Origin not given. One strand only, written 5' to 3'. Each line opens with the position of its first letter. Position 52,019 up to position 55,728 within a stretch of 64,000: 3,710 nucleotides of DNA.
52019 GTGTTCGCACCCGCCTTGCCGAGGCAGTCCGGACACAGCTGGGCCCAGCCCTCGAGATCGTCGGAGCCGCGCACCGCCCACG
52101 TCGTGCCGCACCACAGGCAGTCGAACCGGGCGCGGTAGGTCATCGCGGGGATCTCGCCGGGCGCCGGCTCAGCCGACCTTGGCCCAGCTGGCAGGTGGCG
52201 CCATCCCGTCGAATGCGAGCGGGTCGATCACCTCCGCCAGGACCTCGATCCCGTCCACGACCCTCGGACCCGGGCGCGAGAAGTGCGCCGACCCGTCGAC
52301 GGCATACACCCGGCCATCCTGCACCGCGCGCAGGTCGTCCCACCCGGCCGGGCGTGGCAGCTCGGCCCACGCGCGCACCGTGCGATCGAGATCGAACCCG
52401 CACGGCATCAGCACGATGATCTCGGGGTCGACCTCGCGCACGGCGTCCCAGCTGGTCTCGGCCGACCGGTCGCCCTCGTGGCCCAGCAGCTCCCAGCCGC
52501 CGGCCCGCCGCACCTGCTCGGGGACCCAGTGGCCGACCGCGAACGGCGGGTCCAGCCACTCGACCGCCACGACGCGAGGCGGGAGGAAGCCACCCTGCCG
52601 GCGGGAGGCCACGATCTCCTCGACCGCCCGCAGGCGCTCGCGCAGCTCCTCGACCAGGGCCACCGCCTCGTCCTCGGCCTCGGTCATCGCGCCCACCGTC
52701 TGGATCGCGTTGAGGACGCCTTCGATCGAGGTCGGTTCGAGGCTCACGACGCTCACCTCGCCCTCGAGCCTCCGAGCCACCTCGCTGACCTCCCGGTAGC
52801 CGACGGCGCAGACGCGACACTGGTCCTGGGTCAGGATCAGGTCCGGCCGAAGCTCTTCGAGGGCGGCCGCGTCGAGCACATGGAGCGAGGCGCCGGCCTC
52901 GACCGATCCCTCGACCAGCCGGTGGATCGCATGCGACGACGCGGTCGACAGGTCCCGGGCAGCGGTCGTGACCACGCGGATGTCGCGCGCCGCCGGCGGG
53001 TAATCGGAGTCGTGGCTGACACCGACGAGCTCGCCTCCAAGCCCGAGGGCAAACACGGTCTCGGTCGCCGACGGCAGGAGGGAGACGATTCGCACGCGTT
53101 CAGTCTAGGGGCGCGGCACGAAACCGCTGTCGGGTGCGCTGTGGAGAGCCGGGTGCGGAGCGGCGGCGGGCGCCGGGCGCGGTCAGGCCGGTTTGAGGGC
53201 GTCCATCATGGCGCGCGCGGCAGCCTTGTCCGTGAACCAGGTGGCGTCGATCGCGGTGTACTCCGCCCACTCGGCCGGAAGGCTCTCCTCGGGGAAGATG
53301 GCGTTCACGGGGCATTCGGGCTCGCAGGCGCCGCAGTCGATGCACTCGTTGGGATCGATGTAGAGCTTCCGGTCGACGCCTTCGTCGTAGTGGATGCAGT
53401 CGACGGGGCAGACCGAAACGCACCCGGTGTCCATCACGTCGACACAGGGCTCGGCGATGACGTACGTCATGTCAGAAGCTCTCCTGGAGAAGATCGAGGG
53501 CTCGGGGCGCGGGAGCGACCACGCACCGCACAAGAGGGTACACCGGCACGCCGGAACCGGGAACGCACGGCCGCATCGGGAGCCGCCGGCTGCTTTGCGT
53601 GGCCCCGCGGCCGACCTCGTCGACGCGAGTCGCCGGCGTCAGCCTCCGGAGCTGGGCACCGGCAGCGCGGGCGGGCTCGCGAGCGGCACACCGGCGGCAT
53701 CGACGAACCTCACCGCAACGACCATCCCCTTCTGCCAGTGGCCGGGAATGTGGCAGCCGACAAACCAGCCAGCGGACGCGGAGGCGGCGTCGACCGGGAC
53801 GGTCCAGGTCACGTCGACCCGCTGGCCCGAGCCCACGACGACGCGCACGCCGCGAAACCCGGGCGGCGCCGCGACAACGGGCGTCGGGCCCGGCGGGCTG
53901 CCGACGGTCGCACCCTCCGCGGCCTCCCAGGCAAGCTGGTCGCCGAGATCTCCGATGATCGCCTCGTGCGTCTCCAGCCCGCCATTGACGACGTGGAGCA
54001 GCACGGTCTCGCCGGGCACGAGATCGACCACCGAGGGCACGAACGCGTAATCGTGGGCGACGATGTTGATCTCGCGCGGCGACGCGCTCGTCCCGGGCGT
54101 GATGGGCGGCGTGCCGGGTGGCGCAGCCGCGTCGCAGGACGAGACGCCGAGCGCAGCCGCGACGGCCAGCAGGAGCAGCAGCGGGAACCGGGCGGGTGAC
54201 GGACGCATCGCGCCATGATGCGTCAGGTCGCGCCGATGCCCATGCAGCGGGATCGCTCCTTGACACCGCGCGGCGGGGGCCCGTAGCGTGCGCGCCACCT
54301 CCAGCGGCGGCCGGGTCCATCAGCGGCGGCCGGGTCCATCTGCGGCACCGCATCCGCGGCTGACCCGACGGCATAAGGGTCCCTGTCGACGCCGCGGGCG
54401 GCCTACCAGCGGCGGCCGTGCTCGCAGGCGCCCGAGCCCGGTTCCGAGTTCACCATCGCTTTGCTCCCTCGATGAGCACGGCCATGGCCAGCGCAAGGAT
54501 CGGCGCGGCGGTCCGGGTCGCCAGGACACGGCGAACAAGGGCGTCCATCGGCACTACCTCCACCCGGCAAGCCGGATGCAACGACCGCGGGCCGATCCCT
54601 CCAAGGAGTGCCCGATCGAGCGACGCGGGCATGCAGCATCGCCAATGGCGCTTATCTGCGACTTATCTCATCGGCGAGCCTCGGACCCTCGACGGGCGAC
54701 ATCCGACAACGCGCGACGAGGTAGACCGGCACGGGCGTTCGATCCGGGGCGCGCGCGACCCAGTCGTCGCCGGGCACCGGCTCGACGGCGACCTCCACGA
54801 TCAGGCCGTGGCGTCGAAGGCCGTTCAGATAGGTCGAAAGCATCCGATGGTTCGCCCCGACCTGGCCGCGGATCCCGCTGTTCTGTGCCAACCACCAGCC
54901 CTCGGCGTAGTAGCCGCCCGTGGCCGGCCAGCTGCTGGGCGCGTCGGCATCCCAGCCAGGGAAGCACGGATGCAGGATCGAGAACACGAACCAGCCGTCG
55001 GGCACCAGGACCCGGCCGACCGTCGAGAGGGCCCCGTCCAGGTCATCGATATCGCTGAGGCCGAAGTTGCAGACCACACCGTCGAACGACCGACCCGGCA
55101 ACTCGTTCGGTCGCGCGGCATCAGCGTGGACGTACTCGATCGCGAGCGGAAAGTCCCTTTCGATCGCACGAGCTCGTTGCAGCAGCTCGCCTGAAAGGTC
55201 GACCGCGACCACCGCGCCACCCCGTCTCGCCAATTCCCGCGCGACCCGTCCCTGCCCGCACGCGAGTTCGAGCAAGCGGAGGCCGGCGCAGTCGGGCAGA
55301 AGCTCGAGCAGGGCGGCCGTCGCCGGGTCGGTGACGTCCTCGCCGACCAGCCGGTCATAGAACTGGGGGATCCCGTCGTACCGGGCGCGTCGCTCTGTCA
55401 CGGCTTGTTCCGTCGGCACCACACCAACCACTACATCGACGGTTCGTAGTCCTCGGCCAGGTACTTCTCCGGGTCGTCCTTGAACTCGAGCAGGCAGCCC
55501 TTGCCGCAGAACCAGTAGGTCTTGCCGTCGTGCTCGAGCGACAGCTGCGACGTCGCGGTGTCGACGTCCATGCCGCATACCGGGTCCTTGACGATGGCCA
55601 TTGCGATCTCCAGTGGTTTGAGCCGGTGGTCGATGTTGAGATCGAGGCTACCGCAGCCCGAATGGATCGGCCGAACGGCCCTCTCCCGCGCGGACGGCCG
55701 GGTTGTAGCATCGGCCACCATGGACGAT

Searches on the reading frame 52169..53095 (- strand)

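Call 11: search_protein_families(library=pfam, proteins=[window:52169-53095:-], max_evalue=0.001)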
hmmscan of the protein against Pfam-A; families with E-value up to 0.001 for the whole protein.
window:52169-53095:- (308 aa): 1 family
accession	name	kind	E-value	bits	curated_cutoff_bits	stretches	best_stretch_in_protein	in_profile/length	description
PF01497.23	Peripla_BP_2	-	1.4e-18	67.6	27.5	1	3-268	1-233/235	Periplasmic binding protein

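Call 62: search_protein_families(library=ncbifam, proteins=[window:52169-53095:-], max_evalue=0.01)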
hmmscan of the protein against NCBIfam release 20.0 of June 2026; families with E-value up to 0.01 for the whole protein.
window:52169-53095:- (308 aa): 5 families
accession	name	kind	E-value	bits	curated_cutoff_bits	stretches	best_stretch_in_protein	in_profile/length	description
TIGR04281.1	peripla_PGF_1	equivalog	1.6e-18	67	325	1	82-296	79-270/330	PGF-CTERM-anchored ABC transporter substrate-binding protein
TIGR03868.1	F420-O_ABCperi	hypoth_equivalog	2.9e-09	36.6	392.4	1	2-290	19-284/287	putative F420-0 ABC transporter substrate-binding protein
NF002894.0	PRK03379.1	equivalog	3.3e-08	33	234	1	2-44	25-65/266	vitamin B12 ABC transporter substrate-binding protein BtuF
TIGR03659.1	IsdE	equivalog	1.4e-05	24.4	298.65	1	116-268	119-269/292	heme ABC transporter substrate-binding protein IsdE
NF038402.1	TroA_like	subfamily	0.00086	18.9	30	0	2-230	1-186/219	helical backbone metal receptor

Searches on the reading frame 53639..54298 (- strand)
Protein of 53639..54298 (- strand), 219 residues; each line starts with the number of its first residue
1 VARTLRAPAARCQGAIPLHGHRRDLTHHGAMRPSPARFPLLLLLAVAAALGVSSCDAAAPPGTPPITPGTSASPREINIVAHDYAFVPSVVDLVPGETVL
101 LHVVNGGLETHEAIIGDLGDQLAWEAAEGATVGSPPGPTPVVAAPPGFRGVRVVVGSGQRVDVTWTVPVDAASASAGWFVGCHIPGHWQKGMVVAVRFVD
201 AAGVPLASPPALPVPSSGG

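Call 24: search_protein_families(library=pfam, proteins=[window:53639-54298:-], max_evalue=0.1)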
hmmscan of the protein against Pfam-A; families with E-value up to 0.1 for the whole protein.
window:53639-54298:- (219 aa): 1 family
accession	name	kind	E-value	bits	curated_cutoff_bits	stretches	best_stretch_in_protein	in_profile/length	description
PF13473.12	Cupredoxin_1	-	0.01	16.3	27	1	48-119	7-65/104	Cupredoxin-like domain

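Call 34: find_related_loci(query=window:53639-54211:-, collection=metagenome_contigs, flank=7000)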
Query window:53639-54211:- (190 aa) in metagenome_contigs; peptide patterns used: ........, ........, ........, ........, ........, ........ (x = any residue, [..] = any of these).
582 stretches matched a pattern; 65 encode a relative of the query (tblastn E <= 1e-3); 65 distinct loci.
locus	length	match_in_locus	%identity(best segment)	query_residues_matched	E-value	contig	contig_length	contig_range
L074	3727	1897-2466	91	1-190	4e-99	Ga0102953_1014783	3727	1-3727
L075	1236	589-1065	82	26-184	1e-87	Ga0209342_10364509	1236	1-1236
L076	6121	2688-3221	71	7-184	1e-77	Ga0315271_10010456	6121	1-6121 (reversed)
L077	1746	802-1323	74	11-184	3e-80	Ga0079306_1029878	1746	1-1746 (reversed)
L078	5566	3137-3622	73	26-187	1e-76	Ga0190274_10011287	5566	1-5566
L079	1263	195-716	68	14-187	2e-81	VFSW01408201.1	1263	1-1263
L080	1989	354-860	71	26-190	1e-77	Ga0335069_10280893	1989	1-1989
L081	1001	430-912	73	26-188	4e-81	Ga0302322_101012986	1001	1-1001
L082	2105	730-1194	74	26-180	3e-77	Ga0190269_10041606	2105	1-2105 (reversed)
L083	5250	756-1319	65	3-190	2e-74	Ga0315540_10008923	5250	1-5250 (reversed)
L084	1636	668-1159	73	26-189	3e-76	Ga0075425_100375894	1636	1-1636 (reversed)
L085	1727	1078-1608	67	7-184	6e-76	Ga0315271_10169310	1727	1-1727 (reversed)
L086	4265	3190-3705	67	13-184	4e-72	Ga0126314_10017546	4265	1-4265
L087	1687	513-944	74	26-169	5e-73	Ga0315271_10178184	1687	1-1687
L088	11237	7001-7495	66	11-174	5e-70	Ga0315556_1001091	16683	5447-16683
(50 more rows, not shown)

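Call 62: search_protein_families(library=ncbifam, proteins=[window:53639-54211:-], max_evalue=0.01)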
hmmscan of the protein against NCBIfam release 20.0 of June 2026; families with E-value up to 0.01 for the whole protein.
window:53639-54211:- (190 aa): 1 family
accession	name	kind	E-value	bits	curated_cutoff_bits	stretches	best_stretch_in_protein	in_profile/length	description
NF051440.1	CuResCopIPSEAE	equivalog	9e-11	41.9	280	2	34-88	27-83/180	copper-resistant cuproprotein CopI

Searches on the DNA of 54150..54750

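Call 49: search_rna_families(source=window, start=54150, end=54750, threshold=evalue, max_evalue=10)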
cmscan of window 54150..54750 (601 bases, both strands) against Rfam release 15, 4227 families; matches with E-value up to 10: 1.
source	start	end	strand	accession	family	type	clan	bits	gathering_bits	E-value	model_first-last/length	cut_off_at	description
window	54384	54418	-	RF02808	PyrR210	Gene; snRNA; snoRNA; HACA-box;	-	13.3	59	7.5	1-59/59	no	Pyrobaculum sRNA 210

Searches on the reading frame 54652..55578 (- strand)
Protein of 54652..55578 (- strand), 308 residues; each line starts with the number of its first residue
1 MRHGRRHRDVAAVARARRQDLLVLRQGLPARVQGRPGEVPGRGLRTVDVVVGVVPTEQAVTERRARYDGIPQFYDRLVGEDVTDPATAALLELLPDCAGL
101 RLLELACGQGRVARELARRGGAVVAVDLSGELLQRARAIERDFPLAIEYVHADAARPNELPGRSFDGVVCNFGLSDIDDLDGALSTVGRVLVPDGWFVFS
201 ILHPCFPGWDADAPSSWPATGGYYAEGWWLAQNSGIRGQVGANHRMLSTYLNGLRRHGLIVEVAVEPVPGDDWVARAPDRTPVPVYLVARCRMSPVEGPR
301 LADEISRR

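Call 11: search_protein_families(library=pfam, proteins=[window:54652-55578:-], max_evalue=0.001)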
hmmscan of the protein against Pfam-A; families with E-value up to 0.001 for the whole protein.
window:54652-55578:- (308 aa): 7 families
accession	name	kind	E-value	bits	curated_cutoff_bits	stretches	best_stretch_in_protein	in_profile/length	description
PF08241.18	Methyltransf_11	-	3.2e-19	69.8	21.2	1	103-199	1-95/95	Methyltransferase domain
PF13649.12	Methyltransf_25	-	2.9e-17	63.6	27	1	103-195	2-97/97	Methyltransferase domain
PF08242.18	Methyltransf_12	-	6.9e-14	52.8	30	1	103-197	1-98/98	Methyltransferase domain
PF13489.12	Methyltransf_23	-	1.1e-12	48.5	27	1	88-203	11-120/164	Methyltransferase domain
PF13847.12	Methyltransf_31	-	3.3e-10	40.3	27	1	99-200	4-110/145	Methyltransferase domain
PF01209.24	Ubie_methyltran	-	1.2e-09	38.3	20.1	1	97-198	46-150/233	ubiE/COQ5 methyltransferase family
PF05175.20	MTS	-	2.2e-05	24.6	23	1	81-171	14-105/170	Methyltransferase small domain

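Call 62: search_protein_families(library=ncbifam, proteins=[window:54652-55578:-], max_evalue=0.01)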
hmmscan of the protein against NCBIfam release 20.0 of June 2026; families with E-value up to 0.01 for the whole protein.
window:54652-55578:- (308 aa): 36 families (the best 25 are shown)
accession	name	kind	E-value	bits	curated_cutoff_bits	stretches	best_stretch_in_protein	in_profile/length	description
NF041820.1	daptide_MTase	equivalog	1.5e-15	57.3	175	1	72-203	13-146/243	daptide-type RiPP biosynthesis methyltransferase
NF043040.1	corrin_prot_MT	hypoth_equivalog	5.8e-14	52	180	1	86-198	30-146/216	corrinoid protein-associated methyltransferase CpaM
TIGR01934.1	MenG_MenH_UbiE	subfamily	2e-13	50.2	158.35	1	97-198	38-140/223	ubiquinone/menaquinone biosynthesis methyltransferase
NF045667.1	MTase_DVU1556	equivalog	4.2e-13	49.2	155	1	87-200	11-120/213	DVU_1556 family methyltransferase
TIGR02072.1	BioC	equivalog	6.4e-12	45.8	184.95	1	88-202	21-135/244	malonyl-ACP O-methyltransferase BioC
TIGR01983.1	UbiG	equivalog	2.8e-11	43.2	102.95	1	96-202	47-154/228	bifunctional 2-polyprenyl-6-hydroxyphenol methylase/3-demethylubiquinol 3-O-methyltransferase UbiG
NF001244.0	PRK00216.1-5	equivalog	6e-11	42.1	216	1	100-198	50-152/236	bifunctional demethylmenaquinone methyltransferase/2-methoxy-6-polyprenyl-1,4-benzoquinol methylase UbiE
NF001241.0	PRK00216.1-2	equivalog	6.8e-11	42.2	327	1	94-199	47-147/231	demethylmenaquinone methyltransferase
NF007610.0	PRK10258.1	equivalog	2.8e-10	40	342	1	86-202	30-141/251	malonyl-ACP O-methyltransferase BioC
NF001242.0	PRK00216.1-3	equivalog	4.8e-09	36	351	1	100-198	72-174/258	bifunctional demethylmenaquinone methyltransferase/2-methoxy-6-polyprenyl-1,4-benzoquinol methylase UbiE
NF001240.0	PRK00216.1-1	equivalog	2.4e-08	33.4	378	1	98-197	63-166/251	bifunctional demethylmenaquinone methyltransferase/2-methoxy-6-polyprenyl-1,4-benzoquinol methylase UbiE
TIGR02021.1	BchM-ChlM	equivalog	4.4e-08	32.8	158.9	1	88-142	42-98/218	magnesium protoporphyrin IX methyltransferase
NF041537.1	ArsM_AhpD_UU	exception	4.2e-07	29.1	510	1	99-199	77-180/345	arsenite methyltransferase/AhpD domain selenoprotein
TIGR04345.1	ovoA_Cterm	equivalog_domain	2e-06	27.5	170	1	87-141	30-84/242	putative 4-mercaptohistidine N1-methyltransferase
NF052510.1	methyltran_MpqE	exception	3e-06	26.8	335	1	100-198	48-150/234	methyl-plastoquinone biosynthesis methyltransferase MpqE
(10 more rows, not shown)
